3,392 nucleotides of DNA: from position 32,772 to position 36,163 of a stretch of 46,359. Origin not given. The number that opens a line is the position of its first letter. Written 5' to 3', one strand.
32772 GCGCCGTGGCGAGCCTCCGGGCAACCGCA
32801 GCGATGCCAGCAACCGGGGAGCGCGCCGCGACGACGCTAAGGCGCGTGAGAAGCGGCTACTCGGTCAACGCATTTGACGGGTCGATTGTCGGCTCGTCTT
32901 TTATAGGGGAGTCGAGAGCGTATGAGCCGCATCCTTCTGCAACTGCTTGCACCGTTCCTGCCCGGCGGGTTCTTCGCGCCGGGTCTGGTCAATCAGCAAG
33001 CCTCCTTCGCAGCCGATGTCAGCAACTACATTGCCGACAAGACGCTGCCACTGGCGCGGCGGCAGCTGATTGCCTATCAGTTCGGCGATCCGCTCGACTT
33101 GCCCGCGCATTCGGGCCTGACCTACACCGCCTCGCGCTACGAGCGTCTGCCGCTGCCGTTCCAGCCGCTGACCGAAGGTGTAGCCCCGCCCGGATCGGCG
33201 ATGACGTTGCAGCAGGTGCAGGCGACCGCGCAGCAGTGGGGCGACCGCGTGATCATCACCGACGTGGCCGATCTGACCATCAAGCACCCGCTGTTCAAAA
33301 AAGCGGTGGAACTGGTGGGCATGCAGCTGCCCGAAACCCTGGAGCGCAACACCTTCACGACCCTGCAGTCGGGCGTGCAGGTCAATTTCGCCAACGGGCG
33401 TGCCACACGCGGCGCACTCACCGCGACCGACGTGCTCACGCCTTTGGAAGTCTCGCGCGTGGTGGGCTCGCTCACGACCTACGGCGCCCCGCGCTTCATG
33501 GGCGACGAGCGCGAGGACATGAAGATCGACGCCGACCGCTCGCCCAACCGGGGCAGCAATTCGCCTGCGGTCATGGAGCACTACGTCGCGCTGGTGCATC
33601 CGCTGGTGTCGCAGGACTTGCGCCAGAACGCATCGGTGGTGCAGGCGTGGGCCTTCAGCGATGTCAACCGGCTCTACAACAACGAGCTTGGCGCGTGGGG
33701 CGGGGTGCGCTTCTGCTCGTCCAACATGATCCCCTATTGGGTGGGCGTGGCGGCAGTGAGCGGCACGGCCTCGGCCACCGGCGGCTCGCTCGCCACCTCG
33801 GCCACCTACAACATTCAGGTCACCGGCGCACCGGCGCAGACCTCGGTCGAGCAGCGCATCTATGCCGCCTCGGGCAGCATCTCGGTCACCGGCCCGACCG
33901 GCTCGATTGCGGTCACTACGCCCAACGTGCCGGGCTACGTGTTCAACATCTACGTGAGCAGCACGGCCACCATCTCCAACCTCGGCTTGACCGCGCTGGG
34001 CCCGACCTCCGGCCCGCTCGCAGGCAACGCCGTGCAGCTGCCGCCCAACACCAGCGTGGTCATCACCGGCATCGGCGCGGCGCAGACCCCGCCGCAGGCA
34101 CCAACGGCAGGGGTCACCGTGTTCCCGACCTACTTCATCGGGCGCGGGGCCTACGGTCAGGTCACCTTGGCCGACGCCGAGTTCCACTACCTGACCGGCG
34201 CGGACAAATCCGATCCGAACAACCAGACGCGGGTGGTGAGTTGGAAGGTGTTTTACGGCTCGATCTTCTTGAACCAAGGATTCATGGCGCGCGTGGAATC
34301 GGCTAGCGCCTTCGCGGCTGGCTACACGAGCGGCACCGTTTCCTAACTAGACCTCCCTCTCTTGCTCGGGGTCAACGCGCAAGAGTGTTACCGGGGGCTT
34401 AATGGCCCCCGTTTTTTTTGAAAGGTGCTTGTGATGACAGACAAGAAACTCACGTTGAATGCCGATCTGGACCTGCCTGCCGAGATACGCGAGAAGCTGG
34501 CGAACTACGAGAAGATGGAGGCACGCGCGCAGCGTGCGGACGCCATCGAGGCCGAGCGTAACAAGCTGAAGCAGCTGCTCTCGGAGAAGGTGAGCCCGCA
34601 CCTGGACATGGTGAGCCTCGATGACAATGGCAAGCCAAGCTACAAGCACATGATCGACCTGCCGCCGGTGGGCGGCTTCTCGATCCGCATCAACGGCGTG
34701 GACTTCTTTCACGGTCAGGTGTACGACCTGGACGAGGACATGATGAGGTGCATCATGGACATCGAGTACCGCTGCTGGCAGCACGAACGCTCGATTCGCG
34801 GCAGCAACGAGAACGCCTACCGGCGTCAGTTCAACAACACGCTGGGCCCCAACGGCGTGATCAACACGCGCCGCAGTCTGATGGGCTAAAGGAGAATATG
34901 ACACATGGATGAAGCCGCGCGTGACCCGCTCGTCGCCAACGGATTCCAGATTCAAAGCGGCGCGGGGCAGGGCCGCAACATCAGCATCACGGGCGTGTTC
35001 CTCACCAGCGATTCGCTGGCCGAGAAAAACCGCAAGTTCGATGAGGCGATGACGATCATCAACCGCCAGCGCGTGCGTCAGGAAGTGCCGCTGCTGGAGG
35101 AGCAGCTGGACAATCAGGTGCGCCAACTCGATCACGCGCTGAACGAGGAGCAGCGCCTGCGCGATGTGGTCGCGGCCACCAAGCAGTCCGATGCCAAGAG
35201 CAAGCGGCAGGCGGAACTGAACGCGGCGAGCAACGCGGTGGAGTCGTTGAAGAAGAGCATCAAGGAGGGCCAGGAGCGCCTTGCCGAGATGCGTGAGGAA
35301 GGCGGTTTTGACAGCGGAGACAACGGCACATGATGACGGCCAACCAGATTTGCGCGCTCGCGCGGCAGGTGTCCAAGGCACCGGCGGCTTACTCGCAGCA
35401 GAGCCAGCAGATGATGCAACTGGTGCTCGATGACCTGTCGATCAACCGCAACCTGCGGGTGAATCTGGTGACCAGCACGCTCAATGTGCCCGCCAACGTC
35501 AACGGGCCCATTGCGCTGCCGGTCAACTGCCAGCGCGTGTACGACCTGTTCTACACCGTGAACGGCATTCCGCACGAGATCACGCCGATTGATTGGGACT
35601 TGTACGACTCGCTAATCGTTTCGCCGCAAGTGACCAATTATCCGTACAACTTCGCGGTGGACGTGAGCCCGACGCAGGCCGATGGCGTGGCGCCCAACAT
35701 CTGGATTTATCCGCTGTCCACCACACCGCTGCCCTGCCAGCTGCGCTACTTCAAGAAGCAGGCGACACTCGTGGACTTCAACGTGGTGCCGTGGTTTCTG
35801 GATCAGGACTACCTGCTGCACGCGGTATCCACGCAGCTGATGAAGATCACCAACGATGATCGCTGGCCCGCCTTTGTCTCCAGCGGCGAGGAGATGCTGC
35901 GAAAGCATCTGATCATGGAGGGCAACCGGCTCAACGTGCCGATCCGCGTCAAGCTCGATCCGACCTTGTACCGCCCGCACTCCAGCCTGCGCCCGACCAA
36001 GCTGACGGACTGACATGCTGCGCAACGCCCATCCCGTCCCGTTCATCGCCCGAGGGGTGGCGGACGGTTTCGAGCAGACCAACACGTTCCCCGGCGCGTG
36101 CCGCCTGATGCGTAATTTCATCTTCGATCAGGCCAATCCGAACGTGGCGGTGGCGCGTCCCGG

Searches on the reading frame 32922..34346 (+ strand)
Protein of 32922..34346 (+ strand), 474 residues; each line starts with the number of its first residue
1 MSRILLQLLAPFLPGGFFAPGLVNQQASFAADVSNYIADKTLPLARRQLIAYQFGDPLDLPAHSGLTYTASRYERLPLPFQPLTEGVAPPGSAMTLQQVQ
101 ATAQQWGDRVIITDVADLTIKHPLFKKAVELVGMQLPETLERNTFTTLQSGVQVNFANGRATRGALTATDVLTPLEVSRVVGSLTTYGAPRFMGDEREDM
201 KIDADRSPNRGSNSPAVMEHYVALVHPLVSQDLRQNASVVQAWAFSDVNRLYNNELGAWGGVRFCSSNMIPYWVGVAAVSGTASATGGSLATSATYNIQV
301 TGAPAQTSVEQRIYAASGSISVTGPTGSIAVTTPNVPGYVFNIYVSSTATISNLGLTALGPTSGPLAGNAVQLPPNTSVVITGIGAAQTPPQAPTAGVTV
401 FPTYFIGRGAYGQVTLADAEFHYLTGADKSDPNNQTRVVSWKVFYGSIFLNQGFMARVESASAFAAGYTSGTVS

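Call 10: search_protein_families(library=phrogs, proteins=[window:32922-34346:+], max_evalue=0.001)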
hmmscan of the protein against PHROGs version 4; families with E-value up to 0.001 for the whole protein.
window:32922-34346:+ (474 aa): 1 family
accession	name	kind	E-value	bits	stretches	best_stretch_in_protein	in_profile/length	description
phrog_1357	-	head and packaging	2.5e-40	139.5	2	36-310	36-294/356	major head protein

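Call 41: search_dna_similar(query=window:32922-34346:+, collection=phages, mode=protein, max_rows=15)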
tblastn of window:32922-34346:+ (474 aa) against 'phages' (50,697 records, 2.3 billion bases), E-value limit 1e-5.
Records with a match: 30; places in all: 30; records where one place covers at least 80% of the query: 3.
Best place of each record, by identity: <60% 30.
By first word of the organism name: Bacillus 13; Bacteriophage 10; Caudoviricetes 3; Pseudoalteromonas 1; Pseudomonas 1; Stenotrophomonas 1; Paenibacillus 1.
By host as written in the record: - 13; Bacillus megaterium 6; Bacillus megaterium Km 5; Bacillus megaterium strain Km Sp- 2; Pseudoalteromonas nigrifaciens 1; Pseudomonas aeruginosa 1; Stenotrophomonas rhizophila CEMTC 4565 1; Paenibacillus larvae Pl02-27 1.
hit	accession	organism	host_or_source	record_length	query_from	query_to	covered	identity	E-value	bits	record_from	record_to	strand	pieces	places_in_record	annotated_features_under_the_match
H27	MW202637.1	Caudoviricetes sp.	Manatee Spring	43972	26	458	91%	28.4%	5e-33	139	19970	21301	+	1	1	major capsid protein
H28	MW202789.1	Caudoviricetes sp.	Manatee Spring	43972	26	458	91%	28.4%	5e-33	139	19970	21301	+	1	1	major capsid protein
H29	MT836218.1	Bacteriophage sp.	human fecal samples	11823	27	465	93%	24.0%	5e-22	105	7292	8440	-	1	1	record has no annotation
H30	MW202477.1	Caudoviricetes sp.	Manatee Spring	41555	28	358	70%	27.4%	3e-20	100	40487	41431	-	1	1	major capsid protein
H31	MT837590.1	Bacteriophage sp.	human fecal samples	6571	18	267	53%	27.8%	1e-18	95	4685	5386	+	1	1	record has no annotation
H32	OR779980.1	Pseudoalteromonas phage vB_Pun_Y3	Pseudoalteromonas nigrifaciens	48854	40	273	49%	28.2%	7e-13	77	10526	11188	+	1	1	major capsid protein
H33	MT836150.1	Bacteriophage sp.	human fecal samples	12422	28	273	52%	26.4%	3e-24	112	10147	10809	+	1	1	record has no annotation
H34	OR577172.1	Pseudomonas phage Rollin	Pseudomonas aeruginosa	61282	22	270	53%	25.9%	2e-10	69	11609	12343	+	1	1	hypothetical protein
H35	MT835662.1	Bacteriophage sp.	human fecal samples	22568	26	267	51%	26.3%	7e-19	96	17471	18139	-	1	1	record has no annotation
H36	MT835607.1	Bacteriophage sp.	human fecal samples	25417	28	267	51%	26.5%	6e-14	81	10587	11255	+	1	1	record has no annotation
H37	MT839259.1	Bacteriophage sp.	human fecal samples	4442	26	271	52%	25.7%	3e-11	72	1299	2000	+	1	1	record has no annotation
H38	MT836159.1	Bacteriophage sp.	human fecal samples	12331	17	273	54%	24.5%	5e-16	87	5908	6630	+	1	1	record has no annotation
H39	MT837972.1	Bacteriophage sp.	human fecal samples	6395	17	273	54%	23.3%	2e-16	88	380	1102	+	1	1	record has no annotation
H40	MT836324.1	Bacteriophage sp.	human fecal samples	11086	17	273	54%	23.3%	4e-16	87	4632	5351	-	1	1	record has no annotation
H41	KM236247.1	Bacillus phage Pascal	Bacillus megaterium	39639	48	273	48%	25.7%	3e-15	85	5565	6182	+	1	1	capsid protein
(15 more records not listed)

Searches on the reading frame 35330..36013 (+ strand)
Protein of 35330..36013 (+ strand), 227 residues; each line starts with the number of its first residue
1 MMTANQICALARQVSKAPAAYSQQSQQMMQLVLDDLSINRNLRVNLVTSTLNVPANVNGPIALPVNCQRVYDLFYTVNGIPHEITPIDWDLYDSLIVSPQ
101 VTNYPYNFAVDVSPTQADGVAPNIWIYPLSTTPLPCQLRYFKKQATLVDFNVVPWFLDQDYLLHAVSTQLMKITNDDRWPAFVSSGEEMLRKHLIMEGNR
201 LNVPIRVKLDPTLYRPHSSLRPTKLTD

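Call 45: search_protein_families(library=pfam, proteins=[window:35330-36013:+], max_evalue=0.01)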
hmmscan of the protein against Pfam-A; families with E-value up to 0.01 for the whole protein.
window:35330-36013:+ (227 aa): 1 family
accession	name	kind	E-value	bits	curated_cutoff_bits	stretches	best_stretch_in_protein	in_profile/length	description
PF24175.2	SU10_adaptor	-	2.6e-05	25.2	27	1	25-174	23-156/194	SU10 adaptor protein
